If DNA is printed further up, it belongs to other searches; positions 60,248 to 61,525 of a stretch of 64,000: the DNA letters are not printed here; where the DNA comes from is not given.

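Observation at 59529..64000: T2SS / type IVb pilus-like cluster with two giant, 8-cysteine paralogous prepilins and a lipoprotein secretin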

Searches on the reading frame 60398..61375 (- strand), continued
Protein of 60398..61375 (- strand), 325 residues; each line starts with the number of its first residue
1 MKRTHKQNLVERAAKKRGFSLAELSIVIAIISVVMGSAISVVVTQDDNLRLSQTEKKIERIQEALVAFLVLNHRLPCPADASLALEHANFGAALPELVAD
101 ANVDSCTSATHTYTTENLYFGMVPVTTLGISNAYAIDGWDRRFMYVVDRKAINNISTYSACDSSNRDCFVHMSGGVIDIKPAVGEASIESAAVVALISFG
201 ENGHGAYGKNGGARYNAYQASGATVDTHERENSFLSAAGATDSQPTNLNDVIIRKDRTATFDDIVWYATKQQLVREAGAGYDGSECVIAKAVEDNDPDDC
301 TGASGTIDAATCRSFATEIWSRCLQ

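Call 44: search_protein_families(library=pfam, proteins=[L018:3209-4459:+, L018:4562-5632:+, L018:5700-6398:+, L018:6753-8909:-, L018:11906-13108:-, L018:13309-15087:-, L018:15203-16450:+, L018:16651-17646:+, L018:17656-18939:+], max_evalue=0.001)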
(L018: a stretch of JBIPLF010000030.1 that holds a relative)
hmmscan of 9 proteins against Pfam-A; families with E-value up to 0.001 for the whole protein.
L018:3209-4459:+ (416 aa): 5 families
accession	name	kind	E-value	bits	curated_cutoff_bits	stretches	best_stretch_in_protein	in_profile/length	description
PF13393.11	tRNA-synt_His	-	2.3e-41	142.5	25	1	9-311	1-308/308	Histidyl-tRNA synthetase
PF00587.30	tRNA-synt_2b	-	1.2e-19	71.5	29.3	1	67-318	1-178/179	tRNA synthetase class II core domain (G, H, P, S and T)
PF03129.25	HGTP_anticodon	-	1.6e-08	35.1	21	1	326-406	3-87/94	Anticodon binding domain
PF01409.25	tRNA-synt_2d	-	3.7e-06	27.1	19.8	1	35-129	33-130/246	tRNA synthetases class II core domain (F)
PF00152.25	tRNA-synt_2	-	1.8e-05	24.4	25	0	20-318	24-295/308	tRNA synthetases class II (D, K and N)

L018:4562-5632:+ (356 aa): 2 families
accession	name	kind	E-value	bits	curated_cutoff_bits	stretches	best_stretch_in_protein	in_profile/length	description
PF03462.23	PCRF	-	1.1e-68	231.3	24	1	10-203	1-194/194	PCRF domain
PF00472.26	RF-1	-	1.3e-44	151.3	35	1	210-320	1-116/116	RF-1 domain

L018:5700-6398:+ (232 aa): 1 family
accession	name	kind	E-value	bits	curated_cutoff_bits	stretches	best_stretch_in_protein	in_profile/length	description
PF25816.1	RamC_N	-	2.3e-09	37.4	27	1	41-165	18-138/191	RamC, N-terminal domain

L018:6753-8909:- (718 aa): 1 family
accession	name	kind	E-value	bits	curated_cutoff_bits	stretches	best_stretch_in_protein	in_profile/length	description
PF03971.19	IDH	-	2.9e-18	66.2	25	1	318-661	370-711/734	Monomeric isocitrate dehydrogenase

L018:11906-13108:- (400 aa): 1 family
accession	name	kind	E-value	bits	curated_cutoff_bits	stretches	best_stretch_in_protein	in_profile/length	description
PF00482.28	T2SSF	-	1.1e-49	168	25.2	2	64-187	1-125/125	Type II secretion system (T2SS), protein F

L018:13309-15087:- (592 aa): 4 families
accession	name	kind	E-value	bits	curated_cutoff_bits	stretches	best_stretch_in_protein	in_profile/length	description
PF00437.27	T2SSE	-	7.7e-125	416.8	24.9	1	206-582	6-368/370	Type II/IV secretion system protein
PF05157.20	MshEN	-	9.2e-15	54.9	23.1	1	90-178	2-89/90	MshEN domain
PF13401.12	AAA_22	-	0.00046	20.9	27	0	341-372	4-37/130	AAA domain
PF13604.12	AAA_30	-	0.00085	19.5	27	0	331-370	7-46/191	AAA domain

L018:15203-16450:+ (415 aa): 2 families
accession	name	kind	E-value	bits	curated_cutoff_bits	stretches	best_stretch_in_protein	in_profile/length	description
PF00579.31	tRNA-synt_1b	-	9.4e-78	261.9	21.1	1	33-325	5-291/292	tRNA synthetases class I (W and Y)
PF22421.1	SYY_C-terminal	-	1.1e-05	25.7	27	1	332-410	7-81/83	Tyrosine--tRNA ligase SYY-like C-terminal domain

L018:16651-17646:+ (331 aa): 1 family
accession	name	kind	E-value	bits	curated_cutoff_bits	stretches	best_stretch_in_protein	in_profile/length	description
PF01791.15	DeoC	-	2.7e-31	109.4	23.8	1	63-310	2-228/229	DeoC/LacD family aldolase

L018:17656-18939:+ (427 aa): 1 family
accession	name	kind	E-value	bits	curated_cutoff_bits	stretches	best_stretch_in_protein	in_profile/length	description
PF04413.22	Glycos_transf_N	-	3.9e-61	206.1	23.9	1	34-209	2-178/179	3-Deoxy-D-manno-octulosonic-acid transferase (kdotransferase)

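Call 47: search_protein_families(library=pfam, proteins=[L078:672-1670:+, L078:1406-2584:+, L078:2976-3740:+, L078:3665-5128:+, L078:5106-6293:+, L078:8254-9081:+, L078:9086-9826:+, L078:11526-13679:+, L078:13903-15036:+, L078:14673-16859:+], max_evalue=0.01)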
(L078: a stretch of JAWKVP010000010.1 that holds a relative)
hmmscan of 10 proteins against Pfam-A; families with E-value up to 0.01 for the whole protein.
L078:672-1670:+ (332 aa): 4 families
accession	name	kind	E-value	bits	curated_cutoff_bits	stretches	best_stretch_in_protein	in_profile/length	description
PF00535.33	Glycos_transf_2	-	1.7e-29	103.3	23.3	1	16-156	1-143/168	Glycosyl transferase family 2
PF10111.15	Glyco_tranf_2_2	-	2.7e-06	27.5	27.3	1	16-108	1-91/276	Glycosyltransferase like family 2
PF13641.12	Glyco_tranf_2_3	-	3.3e-06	27.7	27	1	15-108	3-96/230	Glycosyltransferase like family 2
PF11188.13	DUF2975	-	0.002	18.5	27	1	231-302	43-114/130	Protein of unknown function (DUF2975)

L078:1406-2584:+ (392 aa): 1 family
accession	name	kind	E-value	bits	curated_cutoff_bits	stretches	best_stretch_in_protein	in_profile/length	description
PF00535.33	Glycos_transf_2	-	4.7e-09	36.8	23.3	1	95-224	1-129/168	Glycosyl transferase family 2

L078:2976-3740:+ (254 aa): 0 families

L078:3665-5128:+ (487 aa): 0 families

L078:5106-6293:+ (395 aa): 13 families
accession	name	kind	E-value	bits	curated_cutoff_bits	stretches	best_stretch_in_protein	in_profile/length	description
PF00437.27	T2SSE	-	5.2e-48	164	24.9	1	26-289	16-280/370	Type II/IV secretion system protein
PF13191.12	AAA_16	-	5.4e-06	27.4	32.6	1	136-244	19-104/167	AAA ATPase domain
PF13401.12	AAA_22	-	1.1e-05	26.1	27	1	140-222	4-65/130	AAA domain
PF00004.35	AAA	-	0.00054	20.9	21.2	1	144-223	1-66/131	ATPase family associated with various cellular activities (AAA)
PF10412.15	TrwB_AAD_bind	-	0.00095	18.6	20.5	1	139-174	13-48/387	Type IV secretion-system coupling protein DNA-binding domain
PF25199.1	nSTAND_NTPase5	-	0.0011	19.2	34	1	137-226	37-135/145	Novel STAND NTPase 5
PF13555.12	AAA_29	-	0.0012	18.9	27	1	140-162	21-43/61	P-loop containing region of AAA domain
PF20703.3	nSTAND1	-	0.0015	18.7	27.1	1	132-220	26-120/379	Novel STAND NTPase 1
PF13476.12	AAA_23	-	0.0025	18.9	27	1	139-161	17-39/201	AAA domain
PF13604.12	AAA_30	-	0.0032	17.7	27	0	134-174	11-50/191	AAA domain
PF04851.21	ResIII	-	0.0045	17.4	22.5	1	143-188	25-71/164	Type III restriction enzyme, res subunit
PF01580.24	FtsK_SpoIIIE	-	0.0051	16.7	24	0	99-162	6-60/221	FtsK/SpoIIIE family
PF07728.20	AAA_5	-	0.0088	16.5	22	0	144-247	2-101/139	AAA domain (dynein-related subfamily)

L078:8254-9081:+ (275 aa): 0 families

L078:9086-9826:+ (246 aa): 0 families

L078:11526-13679:+ (717 aa): 0 families

L078:13903-15036:+ (377 aa): 0 families

L078:14673-16859:+ (728 aa): 0 families

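Call 63: predict_structure(alignment_id=A3)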
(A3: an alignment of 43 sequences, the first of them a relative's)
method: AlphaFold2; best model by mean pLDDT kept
length: 304 residues; sequences in the alignment: 43
mean_pLDDT: 79.7   pTM: 0.69
mean pLDDT of the five models: 79.7, 79.2, 79.0, 77.4, 76.9
residues with pLDDT >= 90: 118; 70-90: 104; 50-70: 58; < 50: 24
segments of 3 or more residues with pLDDT < 50: 1-4, 93-96, 279-281, 302-304
pLDDT, mean of each block of 10 residues (from residue 1): 55 76 62 92 91 61 82 83 77 54 88 89 91 87 97 97 98 98 98 94 97 95 91 87 84 66 53 48 62 54 45
secondary structure, 60 per line:
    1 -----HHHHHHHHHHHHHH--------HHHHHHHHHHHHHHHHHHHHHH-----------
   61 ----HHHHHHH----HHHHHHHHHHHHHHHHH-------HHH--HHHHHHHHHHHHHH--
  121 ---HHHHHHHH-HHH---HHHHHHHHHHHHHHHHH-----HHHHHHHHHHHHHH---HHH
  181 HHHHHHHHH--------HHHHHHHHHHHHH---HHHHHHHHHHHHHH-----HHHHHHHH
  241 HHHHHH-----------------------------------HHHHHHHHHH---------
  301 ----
elements in order: H6-19 H28-49 H65-71 H76-92 H105-118 H124-131 H139-155 H161-174 H178-189 H198-210 H214-227 H233-246 H282-291

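Call 67: search_protein_families(library=ncbifam, proteins=[L018:13309-15087:-, L018:11906-13108:-, L078:5106-6293:+, L078:3665-5128:+, L078:2976-3740:+, L064:3235-4965:+], max_evalue=0.001)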
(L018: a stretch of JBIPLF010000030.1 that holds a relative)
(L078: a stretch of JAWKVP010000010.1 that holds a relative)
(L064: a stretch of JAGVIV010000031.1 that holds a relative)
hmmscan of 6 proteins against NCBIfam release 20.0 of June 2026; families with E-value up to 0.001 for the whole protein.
L018:13309-15087:- (592 aa): 23 families
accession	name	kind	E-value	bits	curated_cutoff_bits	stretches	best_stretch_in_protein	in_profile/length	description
TIGR02533.1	type_II_gspE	equivalog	1.2e-149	499.1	630.25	1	107-583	2-483/486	type II secretion system ATPase GspE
TIGR02538.1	type_IV_pilB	equivalog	2.6e-148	495.1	675.65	1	35-582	2-558/564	type IV-A pilus assembly ATPase PilB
NF053534.1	T4PilAsmATPsTfpB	equivalog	1.3e-120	403.6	850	1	77-583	64-579/584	type IV pilus assembly ATPase TfpB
NF007755.0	PRK10436.1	equivalog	3.6e-113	378.7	617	1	113-583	13-456/465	type II secretion system protein GspE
NF041000.1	ATPase_ComGA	equivalog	8.9e-75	251.1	300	1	214-478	2-265/267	competence type IV pilus ATPase ComGA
TIGR01420.1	pilT_fam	subfamily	2.5e-52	178.2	319.1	1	213-481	3-271/343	PilT/PilU family type 4a pilus ATPase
TIGR02525.1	plasmid_TraJ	equivalog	3.8e-21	75.5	368.3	1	338-459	145-273/372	plasmid transfer ATPase TraJ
TIGR02524.1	dot_icm_DotB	equivalog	1.8e-19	70.2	463.3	1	341-457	133-258/358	Dot/Icm type IV secretion system ATPase DotB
NF053729.1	c-di-GMP_motif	domain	2.2e-18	65.8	38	1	34-87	1-52/53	cyclic di-GMP-binding domain-containing protein, MshE-related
NF058587.1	archaellum_moto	equivalog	1.4e-17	63.7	550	1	344-475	277-415/527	archaellum flagellar ATPase motor FlaI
TIGR02782.1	TrbB_P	equivalog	1.9e-14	53.6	304.55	1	333-456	128-253/303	P-type conjugative transfer ATPase TrbB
NF008411.1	PRK11234.1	equivalog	1.2e-13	50.4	1170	1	30-200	479-643/723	cyclic di-3',5'-guanylate-activated glycosyltransferase NfrB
NF010407.0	PRK13833.1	subfamily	3.3e-13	49.7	499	1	344-456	146-260/323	conjugal transfer protein TrbB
TIGR02788.1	VirB11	equivalog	1.6e-12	47.1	249.95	1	344-457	146-264/308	P-type DNA transfer ATPase VirB11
NF012033.0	PRK15489.1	equivalog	8.2e-12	44.1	537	1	29-165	487-619/703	glycosyl transferase family protein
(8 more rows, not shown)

L018:11906-13108:- (400 aa): 6 families
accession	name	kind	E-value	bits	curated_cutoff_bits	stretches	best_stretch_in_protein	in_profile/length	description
TIGR02120.1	GspF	equivalog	2.7e-91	306.8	424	1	4-392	1-395/401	type II secretion system inner membrane protein GspF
NF052607.1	T4PiliAsmPilCThrm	equivalog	1.9e-80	270.9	700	1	1-395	1-401/406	type IV pilus assembly protein PilC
NF052606.1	T4PiliAsmPilCMyx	equivalog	6.1e-72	242.7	700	1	2-393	20-413/419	type IV pilus assembly protein PilC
NF047826.1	T3SSXpsF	equivalog_domain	2.2e-61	207.9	650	1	1-393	1-399/405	type II secretion system protein XpsF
NF007861.0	PRK10573.1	equivalog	3.1e-60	204.3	401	1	3-392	6-392/401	protein transport protein HofC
NF041012.2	T4P_ComGB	equivalog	8.5e-34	117.4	240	1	62-394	4-330/332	competence type IV pilus assembly protein ComGB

L078:5106-6293:+ (395 aa): 18 families
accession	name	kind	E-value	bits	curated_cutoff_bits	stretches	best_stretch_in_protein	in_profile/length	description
TIGR01420.1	pilT_fam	subfamily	1.7e-126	422.1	319.1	1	22-354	2-336/343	PilT/PilU family type 4a pilus ATPase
TIGR02524.1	dot_icm_DotB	equivalog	8.1e-47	160.1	463.3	1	22-337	6-335/358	Dot/Icm type IV secretion system ATPase DotB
TIGR02525.1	plasmid_TraJ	equivalog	2e-46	158.6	368.3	1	98-315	101-326/372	plasmid transfer ATPase TraJ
NF007755.0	PRK10436.1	equivalog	4.6e-43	147.6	617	1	32-288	99-356/465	type II secretion system protein GspE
TIGR02533.1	type_II_gspE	equivalog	8.4e-43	146.7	630.25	1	101-287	197-379/486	type II secretion system ATPase GspE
NF041000.1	ATPase_ComGA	equivalog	5.3e-38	130.5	300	1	93-288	76-266/267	competence type IV pilus ATPase ComGA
TIGR02538.1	type_IV_pilB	equivalog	1.1e-37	129.9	675.65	1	98-287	267-452/564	type IV-A pilus assembly ATPase PilB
NF053534.1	T4PilAsmATPsTfpB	equivalog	1.2e-34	119.7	850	1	135-261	330-452/584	type IV pilus assembly ATPase TfpB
TIGR02782.1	TrbB_P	equivalog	2.6e-18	66.4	304.55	1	142-283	137-277/303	P-type conjugative transfer ATPase TrbB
NF058587.1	archaellum_moto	equivalog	3.7e-17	62.3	550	1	108-258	235-393/527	archaellum flagellar ATPase motor FlaI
TIGR02788.1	VirB11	equivalog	3.3e-15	55.9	249.95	1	135-282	138-288/308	P-type DNA transfer ATPase VirB11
TIGR03819.1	heli_sec_ATPase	hypoth_equivalog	2.7e-13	49.8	373.15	1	53-282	83-323/340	TadA family conjugal transfer-associated ATPase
NF010407.0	PRK13833.1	subfamily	6.6e-12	45.5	499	1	143-281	146-282/323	conjugal transfer protein TrbB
NF010469.0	PRK13894.1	subfamily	1.8e-11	43.9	508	1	142-259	150-265/320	conjugal transfer ATPase TrbB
NF010475.0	PRK13900.1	equivalog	3e-10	39.7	389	1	137-265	156-286/333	type IV secretion system ATPase VirB11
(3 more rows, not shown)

L078:3665-5128:+ (487 aa): 0 families

L078:2976-3740:+ (254 aa): 0 families

L064:3235-4965:+ (576 aa): 24 families
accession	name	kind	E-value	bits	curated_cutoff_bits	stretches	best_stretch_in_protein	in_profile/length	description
TIGR02533.1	type_II_gspE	equivalog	1.6e-156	521.8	630.25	1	85-563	3-485/486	type II secretion system ATPase GspE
TIGR02538.1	type_IV_pilB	equivalog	1e-151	506.4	675.65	1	14-564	2-562/564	type IV-A pilus assembly ATPase PilB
NF053534.1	T4PilAsmATPsTfpB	equivalog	1.2e-133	446.6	850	1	53-564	63-582/584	type IV pilus assembly ATPase TfpB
NF007755.0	PRK10436.1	equivalog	3.3e-122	408.5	617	1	172-566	71-461/465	type II secretion system protein GspE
NF041000.1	ATPase_ComGA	equivalog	1.2e-72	244.1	300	1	192-457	2-266/267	competence type IV pilus ATPase ComGA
TIGR01420.1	pilT_fam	subfamily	5.4e-53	180.4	319.1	1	190-457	2-269/343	PilT/PilU family type 4a pilus ATPase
TIGR02525.1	plasmid_TraJ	equivalog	1.4e-23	83.5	368.3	1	299-436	129-272/372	plasmid transfer ATPase TraJ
TIGR02524.1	dot_icm_DotB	equivalog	3.1e-21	76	463.3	1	312-434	126-257/358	Dot/Icm type IV secretion system ATPase DotB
NF058587.1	archaellum_moto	equivalog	1.2e-19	70.5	550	1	281-433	235-393/527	archaellum flagellar ATPase motor FlaI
NF053729.1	c-di-GMP_motif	domain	1.6e-17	63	38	1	13-63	1-51/53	cyclic di-GMP-binding domain-containing protein, MshE-related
NF010407.0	PRK13833.1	subfamily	1.3e-12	47.8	499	1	310-434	135-260/323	conjugal transfer protein TrbB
NF012033.0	PRK15489.1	equivalog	1.5e-12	46.6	537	1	10-147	489-622/703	glycosyl transferase family protein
TIGR02782.1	TrbB_P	equivalog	1.7e-12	47.3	304.55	1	313-433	130-252/303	P-type conjugative transfer ATPase TrbB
TIGR02788.1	VirB11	equivalog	2e-12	46.8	249.95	1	316-434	141-263/308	P-type DNA transfer ATPase VirB11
NF008411.1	PRK11234.1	equivalog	7.8e-12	44.4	1170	1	9-131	478-598/723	cyclic di-3',5'-guanylate-activated glycosyltransferase NfrB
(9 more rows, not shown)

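Call 76: search_protein_representatives(alignment_id=A1)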
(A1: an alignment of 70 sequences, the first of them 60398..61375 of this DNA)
Query: 70 sequences, 300 profile positions. Proteins with E-value up to 0.001 (for the whole library): 102874; up to 1e-10: 9586; up to 1e-30: 4572. The best 150 are listed.
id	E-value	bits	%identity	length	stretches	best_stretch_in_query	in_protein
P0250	6.7e-102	357.1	-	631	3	9-215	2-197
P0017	1.9e-98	345.8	-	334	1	1-299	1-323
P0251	1.5e-97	342.9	-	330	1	4-299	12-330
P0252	2.6e-96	338.8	-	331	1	6-299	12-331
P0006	2.2e-95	335.8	-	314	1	7-300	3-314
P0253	2.1e-94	332.5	-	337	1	7-300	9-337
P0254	6.8e-92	324.3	-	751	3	7-253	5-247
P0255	1.0e-91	323.7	-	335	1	9-299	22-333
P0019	6.4e-89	314.5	-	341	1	4-299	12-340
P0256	1.1e-86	307.1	-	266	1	10-255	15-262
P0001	2.1e-86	306.2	-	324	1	5-300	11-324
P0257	2.8e-86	305.8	-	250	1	5-251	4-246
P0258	9.9e-86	304.0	-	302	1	1-299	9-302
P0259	1.8e-85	303.2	-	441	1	8-299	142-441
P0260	2.2e-85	302.9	-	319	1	6-299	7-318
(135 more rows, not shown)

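Call 78: search_protein_families(library=ncbifam, proteins=[L064:749-2173:+, L064:2189-3238:+, L064:4962-6158:+, L064:6155-7642:+, L064:7624-8250:+, L064:8099-9994:+, L064:9995-10663:+], max_evalue=0.01)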
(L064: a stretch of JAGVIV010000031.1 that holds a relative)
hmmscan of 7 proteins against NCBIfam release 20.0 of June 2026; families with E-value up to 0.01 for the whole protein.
L064:749-2173:+ (474 aa): 9 families
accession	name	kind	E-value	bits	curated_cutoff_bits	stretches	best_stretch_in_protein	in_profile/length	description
TIGR02519.1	pilus_MshL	equivalog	9.6e-77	257.8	250.2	1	159-445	2-290/290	pilus (MSHA type) biogenesis protein MshL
TIGR02517.1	type_II_gspD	equivalog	5.4e-49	167.2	351.35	1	117-448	259-593/600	type II secretion system secretin GspD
TIGR02515.1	IV_pilus_PilQ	subfamily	9.9e-30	103.9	284.35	1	154-445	133-427/428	type IV pilus secretin PilQ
TIGR02516.1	type_III_yscC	equivalog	3.8e-28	98.2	238.45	1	152-446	195-462/463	type III secretion system outer membrane ring subunit SctC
NF042912.1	Amuc_1098_fam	equivalog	1.2e-19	69.8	750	2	317-441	654-792/805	Amuc_1098 family type IV pilus outer membrane protein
NF010083.0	PRK13568.1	equivalog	1.2e-17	63.9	554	1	164-445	160-417/419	DNA uptake porin HofQ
NF011873.0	PRK15346.1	equivalog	2.3e-15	56.2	524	1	160-440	240-488/499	EscC/YscC/HrcC family type III secretion system outer membrane ring protein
TIGR02520.1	pilus_B_mal_scr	equivalog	9.6e-15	54.1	287.65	1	162-401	243-474/513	PilN family type IVB pilus formation outer membrane protein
NF007851.2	PRK10560.1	exception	2.1e-10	40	598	1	173-445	161-409/412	DNA uptake porin HofQ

L064:2189-3238:+ (349 aa): 16 families
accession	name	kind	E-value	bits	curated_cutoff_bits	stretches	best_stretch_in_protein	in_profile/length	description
TIGR02552.1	LcrH_SycD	equivalog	8.9e-14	51.4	104.8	2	161-235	18-92/136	SycD/LcrH family type III secretion system chaperone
TIGR02917.1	PEP_TPR_lipo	equivalog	3.7e-13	48.3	312.2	2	158-236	156-234/899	XrtA/PEP-CTERM system TPR-repeat protein PrsT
TIGR02521.1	type_IV_pilW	equivalog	1.7e-11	44.2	154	2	259-328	29-98/234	type IV pilus biogenesis/stability protein PilW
NF040959.1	MamA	equivalog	3.5e-10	39.7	200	1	153-236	99-180/204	magnetosome protein MamA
NF008520.0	PRK11447.1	equivalog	1.8e-09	36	858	1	165-321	355-521/1157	cellulose synthase complex outer membrane protein BcsC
NF033920.0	C39_PA2778_fam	equivalog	3.8e-09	36.3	150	1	245-324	174-253/255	PA2778 family cysteine peptidase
NF033758.1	gliding_GltE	equivalog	4.7e-09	35.7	225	1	118-227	217-322/411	adventurous gliding motility TPR repeat lipoprotein GltE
NF047371.1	FlcA_CTERM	equivalog_domain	1.3e-08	33.9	300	2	168-222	480-534/646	periplasmic flagellar collar protein FlcA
TIGR00540.1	TPR_hemY_coli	hypoth_equivalog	5.7e-07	28.6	142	1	251-321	316-385/385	heme biosynthesis-associated TPR protein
TIGR03939.1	PGA_TPR_OMP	equivalog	1.9e-06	26.4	366.65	1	212-327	103-220/800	poly-beta-1,6 N-acetyl-D-glucosamine export porin PgaA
TIGR02795.1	tol_pal_ybgF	equivalog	1.1e-05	26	90.1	1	169-222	47-103/119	tol-pal system protein YbgF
NF002725.1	PRK02603.1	equivalog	1.5e-05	25.1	143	1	170-237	44-114/173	photosystem I assembly protein Ycf3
NF011886.0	PRK15359.1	equivalog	5e-05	23.1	146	1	146-231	9-96/144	type III secretion system chaperone protein SscB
NF033762.1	social_mot_Tgl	equivalog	0.00095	18.6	225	0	180-222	85-127/252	social motility TPR repeat lipoprotein Tgl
NF052230.1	T9SS_PorE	exception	0.0047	15.2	600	0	163-240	61-136/648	PorE family type IX secretion system protein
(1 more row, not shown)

L064:4962-6158:+ (398 aa): 6 families
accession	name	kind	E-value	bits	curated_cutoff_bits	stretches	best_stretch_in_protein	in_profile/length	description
TIGR02120.1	GspF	equivalog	1.2e-86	291.5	424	1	4-392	1-397/401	type II secretion system inner membrane protein GspF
NF052607.1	T4PiliAsmPilCThrm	equivalog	9.3e-73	245.6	700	1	1-395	1-403/406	type IV pilus assembly protein PilC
NF052606.1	T4PiliAsmPilCMyx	equivalog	4.2e-63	213.6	700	1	3-395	21-417/419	type IV pilus assembly protein PilC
NF007861.0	PRK10573.1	equivalog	2.4e-58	198.1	401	1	3-392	6-394/401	protein transport protein HofC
NF047826.1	T3SSXpsF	equivalog_domain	8.9e-57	192.7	650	1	1-394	1-402/405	type II secretion system protein XpsF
NF041012.2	T4P_ComGB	equivalog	6e-34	117.9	240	1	60-393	4-331/332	competence type IV pilus assembly protein ComGB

L064:6155-7642:+ (495 aa): 0 families

L064:7624-8250:+ (208 aa): 0 families

L064:8099-9994:+ (631 aa): 0 families

L064:9995-10663:+ (222 aa): 5 families
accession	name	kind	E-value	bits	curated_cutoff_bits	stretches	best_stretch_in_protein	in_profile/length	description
TIGR01710.1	typeII_sec_gspG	equivalog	9.5e-12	45.1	88.85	1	12-137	2-121/134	type II secretion system major pseudopilin GspG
TIGR02532.1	IV_pilin_GFxxxE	domain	3e-06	26.8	16.3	1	11-32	2-23/24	prepilin-type N-terminal cleavage/methylation domain-containing protein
TIGR01708.2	typeII_sec_gspH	equivalog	1.5e-05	25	80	1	11-68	2-59/169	type II secretion system minor pseudopilin GspH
NF040999.1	pilin_ComGC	equivalog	0.00068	19.8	75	1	12-40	3-31/84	competence type IV pilus major pilin ComGC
NF041013.1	T4P_ComGE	equivalog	0.0028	17.7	49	1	12-58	5-52/83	competence type IV pilus minor pilin ComGE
